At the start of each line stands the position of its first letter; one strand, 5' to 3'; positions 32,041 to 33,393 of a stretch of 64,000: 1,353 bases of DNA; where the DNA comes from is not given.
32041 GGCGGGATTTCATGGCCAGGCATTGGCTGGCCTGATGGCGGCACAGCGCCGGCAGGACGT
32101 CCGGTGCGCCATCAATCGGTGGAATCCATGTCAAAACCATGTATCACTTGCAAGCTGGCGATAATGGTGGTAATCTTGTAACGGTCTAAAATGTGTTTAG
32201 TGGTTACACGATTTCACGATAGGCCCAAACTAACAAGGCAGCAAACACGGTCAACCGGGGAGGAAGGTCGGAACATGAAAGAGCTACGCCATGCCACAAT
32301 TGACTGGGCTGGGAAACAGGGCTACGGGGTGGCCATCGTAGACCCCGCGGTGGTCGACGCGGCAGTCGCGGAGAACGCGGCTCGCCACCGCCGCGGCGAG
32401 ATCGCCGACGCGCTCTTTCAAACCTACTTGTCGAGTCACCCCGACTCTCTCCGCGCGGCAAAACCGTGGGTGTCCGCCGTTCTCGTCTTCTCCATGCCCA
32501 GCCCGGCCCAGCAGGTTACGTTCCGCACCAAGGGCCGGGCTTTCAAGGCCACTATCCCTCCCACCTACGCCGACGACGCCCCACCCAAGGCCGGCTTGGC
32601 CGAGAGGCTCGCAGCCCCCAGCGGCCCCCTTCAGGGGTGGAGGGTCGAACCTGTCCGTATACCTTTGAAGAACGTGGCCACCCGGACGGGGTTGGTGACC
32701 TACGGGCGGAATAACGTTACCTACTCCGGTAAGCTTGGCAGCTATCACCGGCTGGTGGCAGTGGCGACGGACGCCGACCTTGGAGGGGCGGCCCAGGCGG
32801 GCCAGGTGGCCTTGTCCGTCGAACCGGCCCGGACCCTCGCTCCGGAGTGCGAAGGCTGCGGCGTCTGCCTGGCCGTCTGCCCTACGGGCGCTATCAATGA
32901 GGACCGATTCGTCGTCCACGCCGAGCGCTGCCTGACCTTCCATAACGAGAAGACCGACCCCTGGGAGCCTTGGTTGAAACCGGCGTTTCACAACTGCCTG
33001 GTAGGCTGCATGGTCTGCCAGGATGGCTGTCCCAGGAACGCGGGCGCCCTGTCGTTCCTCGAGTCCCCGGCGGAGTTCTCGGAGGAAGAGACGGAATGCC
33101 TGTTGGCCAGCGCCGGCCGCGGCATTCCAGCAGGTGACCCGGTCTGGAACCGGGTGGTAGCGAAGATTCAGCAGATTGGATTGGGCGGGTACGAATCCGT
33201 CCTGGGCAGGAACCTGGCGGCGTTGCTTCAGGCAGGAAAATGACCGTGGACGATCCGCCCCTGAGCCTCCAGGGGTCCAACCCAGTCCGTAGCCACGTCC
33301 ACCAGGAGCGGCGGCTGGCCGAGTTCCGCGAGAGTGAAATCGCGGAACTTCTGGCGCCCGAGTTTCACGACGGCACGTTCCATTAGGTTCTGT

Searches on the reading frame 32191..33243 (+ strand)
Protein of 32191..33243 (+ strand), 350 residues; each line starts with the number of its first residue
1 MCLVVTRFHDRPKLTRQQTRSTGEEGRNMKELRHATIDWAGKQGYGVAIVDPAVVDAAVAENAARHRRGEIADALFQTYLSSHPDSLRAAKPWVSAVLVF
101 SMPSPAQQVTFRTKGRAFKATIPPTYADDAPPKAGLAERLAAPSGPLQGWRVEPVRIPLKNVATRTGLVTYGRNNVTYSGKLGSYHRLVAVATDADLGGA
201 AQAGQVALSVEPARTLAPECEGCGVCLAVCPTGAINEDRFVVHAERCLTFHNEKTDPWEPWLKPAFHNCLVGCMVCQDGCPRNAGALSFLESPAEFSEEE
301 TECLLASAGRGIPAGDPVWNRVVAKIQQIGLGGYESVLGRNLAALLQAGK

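Call 4: search_protein_families(library=pfam, proteins=[window:32191-33243:+], max_evalue=0.01)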
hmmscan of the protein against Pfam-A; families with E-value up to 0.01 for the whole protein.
window:32191-33243:+ (350 aa): 9 families
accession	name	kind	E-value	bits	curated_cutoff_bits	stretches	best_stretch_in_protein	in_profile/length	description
PF13484.11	Fer4_16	-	1.3e-11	45.6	30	1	219-283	1-66/66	4Fe-4S double cluster binding domain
PF13237.11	Fer4_10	-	2.5e-05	24.6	25.5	1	219-249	8-44/53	4Fe-4S dicluster domain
PF13187.11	Fer4_9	-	5.1e-05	23.7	27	1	219-284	1-51/52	4Fe-4S dicluster domain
PF00037.32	Fer4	-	8.3e-05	22.7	21.1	1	219-235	7-23/24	4Fe-4S binding domain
PF12838.12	Fer4_7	-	0.00011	23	27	1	220-284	2-52/52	4Fe-4S dicluster domain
PF25160.1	LdpA_Fe-S-bd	-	0.00011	22.4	27.6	1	214-238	22-46/49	LdpA Fe-S cluster-binding domain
PF14697.11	Fer4_21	-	0.00047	20.7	35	1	214-235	35-57/59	4Fe-4S dicluster domain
PF13183.11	Fer4_8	-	0.00098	20.1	27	1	219-283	4-67/68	4Fe-4S dicluster domain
PF12837.12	Fer4_6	-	0.0048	17.2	25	0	220-235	9-24/24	4Fe-4S binding domain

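Call 5: search_protein_families(library=ncbifam, proteins=[window:32191-33243:+], max_evalue=0.01)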
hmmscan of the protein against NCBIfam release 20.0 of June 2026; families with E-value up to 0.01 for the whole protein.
window:32191-33243:+ (350 aa): 21 families
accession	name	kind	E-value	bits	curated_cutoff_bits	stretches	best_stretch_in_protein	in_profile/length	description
TIGR00276.1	TIGR00276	equivalog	1.1e-14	54.2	200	1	160-288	134-249/337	tRNA epoxyqueuosine(34) reductase QueG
NF058577.1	FdxA_fam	equivalog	1.1e-05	25.5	65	1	216-248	5-39/52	4Fe-4S ferredoxin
TIGR02486.1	RDH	subfamily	2.8e-05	24.1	160.35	1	220-286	207-282/314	reductive dehalogenase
NF004914.0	PRK06273.1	equivalog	0.001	18.9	163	0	193-281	29-106/167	ferredoxin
NF006305.0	PRK08493.1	equivalog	0.0012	17.1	591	1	218-241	204-227/819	NADH-quinone oxidoreductase subunit G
NF040684.1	PorD_Arch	equivalog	0.0013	18.8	120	0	220-238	64-82/85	pyruvate synthase subunit PorD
NF007204.0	PRK09625.1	equivalog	0.0015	18.6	125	0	219-233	90-104/133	pyruvate flavodoxin oxidoreductase subunit delta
NF040612.1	F420_dehyd_FpoI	exception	0.0016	18.3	180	1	219-284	43-98/135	F420H2 dehydrogenase subunit FpoI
NF010369.0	PRK13795.1-4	equivalog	0.002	16.4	1086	1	217-248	575-610/633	hypothetical protein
NF038196.1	ferrodoxin_EFR1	subfamily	0.0027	17.8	75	0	218-247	184-214/242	EFR1 family ferrodoxin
NF033683.1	di_4Fe-4S_YfhL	equivalog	0.003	17.8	86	0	217-247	6-38/80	YfhL family 4Fe-4S dicluster ferredoxin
NF045992.1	CircClkLdpA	equivalog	0.003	16.7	450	1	217-248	134-165/360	circadian clock protein LdpA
NF010368.0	PRK13795.1-3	equivalog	0.003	15.9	588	1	208-247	577-617/635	hypothetical protein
NF040763.1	FeFe_hydrog_A6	exception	0.0031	15.9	765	1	218-241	188-211/571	NADH-dependent [FeFe] hydrogenase, group A6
NF045790.1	OxalOxreddelta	equivalog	0.0044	16.2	230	1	220-237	291-308/316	oxalate oxidoreductase subunit delta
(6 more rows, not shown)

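Call 10: find_homologous_proteins(query=window:32275-33243:+)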
Query window:32275-33243:+ (322 aa): 444 proteins with E <= 0.001 among 8000 candidates; the best 120 are listed.
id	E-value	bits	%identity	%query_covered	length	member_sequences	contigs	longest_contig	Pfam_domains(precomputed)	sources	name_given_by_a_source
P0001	3.1e-217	738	100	100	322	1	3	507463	PF13484.12,PF13237.12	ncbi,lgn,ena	-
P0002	8.5e-100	352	80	58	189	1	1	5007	PF14697.12,PF00037.33,PF13484.12,PF13237.12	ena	-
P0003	3.3e-70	255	45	94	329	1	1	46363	PF13484.12,PF12838.13,PF13237.12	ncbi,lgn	-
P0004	1.3e-69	253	42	97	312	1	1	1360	PF00037.33,PF13484.12,PF12838.13,PF13237.12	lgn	-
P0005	6.2e-69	251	43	94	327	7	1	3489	PF13484.12,PF13237.12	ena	-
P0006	4.0e-68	248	44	94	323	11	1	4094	PF13484.12,PF12838.13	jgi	jgi:epoxyqueuosine reductase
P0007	2.5e-66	242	43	96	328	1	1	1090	PF13484.12,PF12838.13,PF13237.12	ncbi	-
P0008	1.3e-60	223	42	96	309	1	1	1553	PF00037.33,PF13484.12,PF12838.13,PF13237.12,PF13187.12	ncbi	-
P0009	6.6e-60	221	42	96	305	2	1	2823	PF00037.33,PF13484.12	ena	-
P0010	1.5e-59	220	42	97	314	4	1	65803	PF00037.33,PF13484.12,PF13237.12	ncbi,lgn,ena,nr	ncbi:MAG: hypothetical protein LAO05_14270 [Acidobacteriia bacterium]|nr:hypothetical protein [Terri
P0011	4.5e-59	218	38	97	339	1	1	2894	PF00037.33,PF13484.12,PF12838.13,PF13237.12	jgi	-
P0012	9.3e-59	217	40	97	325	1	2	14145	PF00037.33,PF13484.12,PF12838.13,PF13237.12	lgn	-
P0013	3.0e-58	215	38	96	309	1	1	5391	PF13484.12,PF13237.12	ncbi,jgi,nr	ncbi:MAG: hypothetical protein GX493_00345 [Firmicutes bacterium]|nr:hypothetical protein [Bacillota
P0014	3.7e-58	215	42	97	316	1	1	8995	PF13484.12,PF13237.12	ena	-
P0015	4.0e-58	215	42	92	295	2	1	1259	PF00037.33,PF13484.12,PF12838.13,PF13237.12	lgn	-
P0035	2.5e-53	199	41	97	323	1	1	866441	PF13484.12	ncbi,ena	-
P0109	3.3e-49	186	35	94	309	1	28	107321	PF00037.33,PF13484.12,PF12838.13,PF13237.12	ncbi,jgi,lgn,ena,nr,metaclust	ncbi:hypothetical protein D1BOALGB6SA_5083 [Olavius sp. associated proteobacterium Delta 1]|nr:hypot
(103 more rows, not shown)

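Call 16: find_encoding_contigs(protein=P0003, flank=10000, max_places=2)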
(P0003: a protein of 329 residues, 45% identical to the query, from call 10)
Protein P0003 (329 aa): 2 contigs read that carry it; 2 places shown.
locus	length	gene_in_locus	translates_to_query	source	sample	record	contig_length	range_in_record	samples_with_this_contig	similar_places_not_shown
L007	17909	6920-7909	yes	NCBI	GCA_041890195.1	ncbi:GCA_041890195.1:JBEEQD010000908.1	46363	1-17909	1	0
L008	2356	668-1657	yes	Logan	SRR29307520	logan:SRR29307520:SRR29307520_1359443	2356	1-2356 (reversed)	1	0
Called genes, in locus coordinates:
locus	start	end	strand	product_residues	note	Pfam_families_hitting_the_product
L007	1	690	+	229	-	?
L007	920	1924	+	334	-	PF00753:Lactamase_B, PF12706:Lactamase_B_2 (weak)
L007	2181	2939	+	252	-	PF00106:adh_short, PF08659:KR, PF13561:adh_short_C2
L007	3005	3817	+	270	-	PF00378:ECH_1, PF16113:ECH_2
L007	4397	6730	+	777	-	PF00082:Peptidase_S8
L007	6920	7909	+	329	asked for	PF13237:Fer4_10 (faint), PF12838:Fer4_7 (weak), PF13484:Fer4_16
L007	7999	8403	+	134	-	-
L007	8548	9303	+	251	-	PF00005:ABC_tran, PF13304:AAA_21 (faint)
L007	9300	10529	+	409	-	PF12679:ABC2_membrane_2, PF12698:ABC2_membrane_3, PF01061:ABC2_membrane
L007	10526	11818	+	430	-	PF12679:ABC2_membrane_2, PF12698:ABC2_membrane_3, PF01061:ABC2_membrane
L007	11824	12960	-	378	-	PF13187:Fer4_9 (faint), PF13484:Fer4_16, PF13646:HEAT_2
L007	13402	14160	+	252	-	PF03591:AzlC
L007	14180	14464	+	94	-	PF05437:AzlD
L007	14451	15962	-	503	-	PF00392:GntR, PF00155:Aminotran_1_2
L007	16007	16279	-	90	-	-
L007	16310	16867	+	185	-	PF04542:Sigma70_r2, PF22029:PhyR_sigma2 (weak), PF08281:Sigma70_r4_2, PF04545:Sigma70_r4 (faint)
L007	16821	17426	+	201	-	PF12867:DinB_2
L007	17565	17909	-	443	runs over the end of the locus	PF02447:GntP_permease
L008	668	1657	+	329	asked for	PF13237:Fer4_10 (faint), PF12838:Fer4_7 (weak), PF13484:Fer4_16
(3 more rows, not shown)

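Call 17: find_encoding_contigs(protein=P0010, flank=8000, max_places=2)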
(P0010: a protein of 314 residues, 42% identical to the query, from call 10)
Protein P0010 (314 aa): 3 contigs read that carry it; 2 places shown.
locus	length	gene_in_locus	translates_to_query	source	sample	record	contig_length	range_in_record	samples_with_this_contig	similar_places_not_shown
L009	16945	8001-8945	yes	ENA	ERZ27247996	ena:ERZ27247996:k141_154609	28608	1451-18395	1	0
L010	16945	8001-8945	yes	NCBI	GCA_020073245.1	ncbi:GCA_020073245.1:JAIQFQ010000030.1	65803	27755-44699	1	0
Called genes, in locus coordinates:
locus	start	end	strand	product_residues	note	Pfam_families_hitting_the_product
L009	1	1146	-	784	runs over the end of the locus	PF00141:peroxidase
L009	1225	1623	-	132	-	PF01475:FUR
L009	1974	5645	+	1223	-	PF14870:PSII_BNR (faint), PF15902:Sortilin-Vps10 (weak), PF25852:DUF6242_C (faint), PF02012:BNR (faint), PF13088:BNR_2 (faint), PF15902:Sortilin-Vps10 (weak)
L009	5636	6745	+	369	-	PF00149:Metallophos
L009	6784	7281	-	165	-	-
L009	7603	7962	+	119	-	PF12675:DUF3795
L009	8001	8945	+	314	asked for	PF13237:Fer4_10 (faint), PF00037:Fer4 (faint), PF13484:Fer4_16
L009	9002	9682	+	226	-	PF07336:ABATE, PF11706:zf-CGNR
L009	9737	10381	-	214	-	PF00072:Response_reg, PF00196:GerE, PF08281:Sigma70_r4_2 (weak)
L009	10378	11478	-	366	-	PF07730:HisKA_3, PF02518:HATPase_c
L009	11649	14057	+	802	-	PF06452:CBM9_1 (faint), PF19313:DUF5916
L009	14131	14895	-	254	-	-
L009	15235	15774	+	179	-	PF04542:Sigma70_r2 (weak), PF08281:Sigma70_r4_2 (weak), PF04545:Sigma70_r4 (weak)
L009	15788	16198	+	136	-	-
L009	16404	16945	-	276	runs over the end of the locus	PF02525:Flavodoxin_2 (weak), PF03358:FMN_red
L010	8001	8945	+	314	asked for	PF13237:Fer4_10 (faint), PF00037:Fer4 (faint), PF13484:Fer4_16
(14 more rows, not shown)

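Call 18: search_solved_structures(query=window:32275-33243:+, max_evalue=1, show_alignments=2)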
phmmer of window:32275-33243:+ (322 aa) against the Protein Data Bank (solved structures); distinct sequences matched with E-value up to 1: 21.
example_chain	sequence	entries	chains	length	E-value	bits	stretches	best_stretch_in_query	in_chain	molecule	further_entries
5d6s_A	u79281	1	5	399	8.2e-08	34.8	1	137-260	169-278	Epoxyqueuosine reductase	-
5d08_A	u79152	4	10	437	3.7e-07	32.6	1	181-265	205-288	Epoxyqueuosine reductase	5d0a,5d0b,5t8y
8rvu_a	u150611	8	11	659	4.5e-06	29.1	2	191-213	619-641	H(2):CoB-CoM heterodisulfide,ferredoxin reductase subunit A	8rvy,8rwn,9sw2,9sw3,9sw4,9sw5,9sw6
8rvv_A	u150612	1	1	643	5.7e-06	28.7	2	190-213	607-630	H(2):CoB-CoM heterodisulfide,ferredoxin reductase subunit A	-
7bkb_C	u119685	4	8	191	0.00013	24.3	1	183-258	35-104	CoB--CoM heterodisulfide reductase subunit C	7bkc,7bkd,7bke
5odc_A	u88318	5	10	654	0.0023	20.2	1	185-213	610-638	Heterodisulfide reductase, subunit A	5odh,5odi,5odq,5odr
8q4h_A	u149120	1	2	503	0.013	17.7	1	134-231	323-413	Tetrachloroethene reductive dehalogenase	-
7bkb_A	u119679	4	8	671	0.019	17.2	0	189-254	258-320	CoB--CoM heterodisulfide reductase iron-sulfur subunit A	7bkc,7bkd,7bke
9g03_E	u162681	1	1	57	0.029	16.6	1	188-221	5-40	Ferredoxin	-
1clf_A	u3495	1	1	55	0.046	15.9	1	187-221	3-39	FERREDOXIN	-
8rja_F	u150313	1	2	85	0.062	15.5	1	188-214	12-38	NAD(P)H-quinone oxidoreductase subunit I, chloroplastic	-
1e7p_B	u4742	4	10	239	0.089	15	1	191-257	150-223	Fumarate reductase iron-sulfur subunit | FUMARATE REDUCTASE IRON-SULFUR PROTEIN | QUINOL-FUMARATE REDUCTASE IRON-SULFUR SUBUNIT B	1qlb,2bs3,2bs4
2bs2_B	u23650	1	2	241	0.09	15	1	191-257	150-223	QUINOL-FUMARATE REDUCTASE IRON-SULFUR SUBUNIT B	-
2kk1_A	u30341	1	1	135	0.095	14.9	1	234-301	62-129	Tyrosine-protein kinase ABL2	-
1fdn_A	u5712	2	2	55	0.097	14.9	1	190-220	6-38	FERREDOXIN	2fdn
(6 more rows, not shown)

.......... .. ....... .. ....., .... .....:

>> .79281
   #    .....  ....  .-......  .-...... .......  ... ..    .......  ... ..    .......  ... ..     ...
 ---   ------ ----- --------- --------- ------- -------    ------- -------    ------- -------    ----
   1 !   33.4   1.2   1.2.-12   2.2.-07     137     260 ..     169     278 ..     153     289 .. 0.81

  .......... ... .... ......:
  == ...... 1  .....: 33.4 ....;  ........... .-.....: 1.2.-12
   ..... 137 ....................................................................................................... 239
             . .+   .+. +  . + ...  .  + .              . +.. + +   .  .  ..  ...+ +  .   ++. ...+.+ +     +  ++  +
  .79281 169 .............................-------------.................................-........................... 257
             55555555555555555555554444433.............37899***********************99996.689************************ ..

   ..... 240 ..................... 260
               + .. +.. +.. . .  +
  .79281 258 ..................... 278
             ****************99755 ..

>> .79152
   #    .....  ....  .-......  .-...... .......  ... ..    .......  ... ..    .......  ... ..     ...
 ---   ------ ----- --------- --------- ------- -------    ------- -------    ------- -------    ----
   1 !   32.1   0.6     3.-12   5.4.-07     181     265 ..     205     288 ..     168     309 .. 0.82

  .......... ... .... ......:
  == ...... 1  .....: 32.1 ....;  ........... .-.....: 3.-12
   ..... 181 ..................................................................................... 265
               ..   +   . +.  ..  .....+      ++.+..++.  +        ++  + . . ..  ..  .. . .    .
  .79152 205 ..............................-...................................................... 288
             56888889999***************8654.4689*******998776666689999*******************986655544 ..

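Call 30: find_encoding_contigs(protein=P0002, flank=10000, max_places=3)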
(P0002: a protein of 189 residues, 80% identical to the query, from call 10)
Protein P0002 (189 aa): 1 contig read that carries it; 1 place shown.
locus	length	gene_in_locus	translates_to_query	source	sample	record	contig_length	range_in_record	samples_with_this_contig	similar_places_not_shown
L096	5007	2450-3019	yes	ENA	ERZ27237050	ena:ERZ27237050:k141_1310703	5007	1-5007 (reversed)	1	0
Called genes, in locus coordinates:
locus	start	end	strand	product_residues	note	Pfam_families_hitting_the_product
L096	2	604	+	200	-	?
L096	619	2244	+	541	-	PF13510:Fer2_4, PF01946:Thi4 (weak), PF00890:FAD_binding_2, PF01266:DAO, PF03486:HI0933_like, PF07992:Pyr_redox_2, PF12831:FAD_oxidored, PF13450:NAD_binding_8, +3 more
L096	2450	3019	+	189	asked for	PF14697:Fer4_21 (faint), PF13237:Fer4_10 (faint), PF00037:Fer4 (faint), PF13484:Fer4_16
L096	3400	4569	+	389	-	PF01837:HcyBio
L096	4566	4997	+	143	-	PF09383:NIL, PF12797:Fer4_2 (weak), PF12837:Fer4_6, PF13237:Fer4_10, PF14697:Fer4_21, PF00037:Fer4, PF12838:Fer4_7, PF13187:Fer4_9 (weak), +3 more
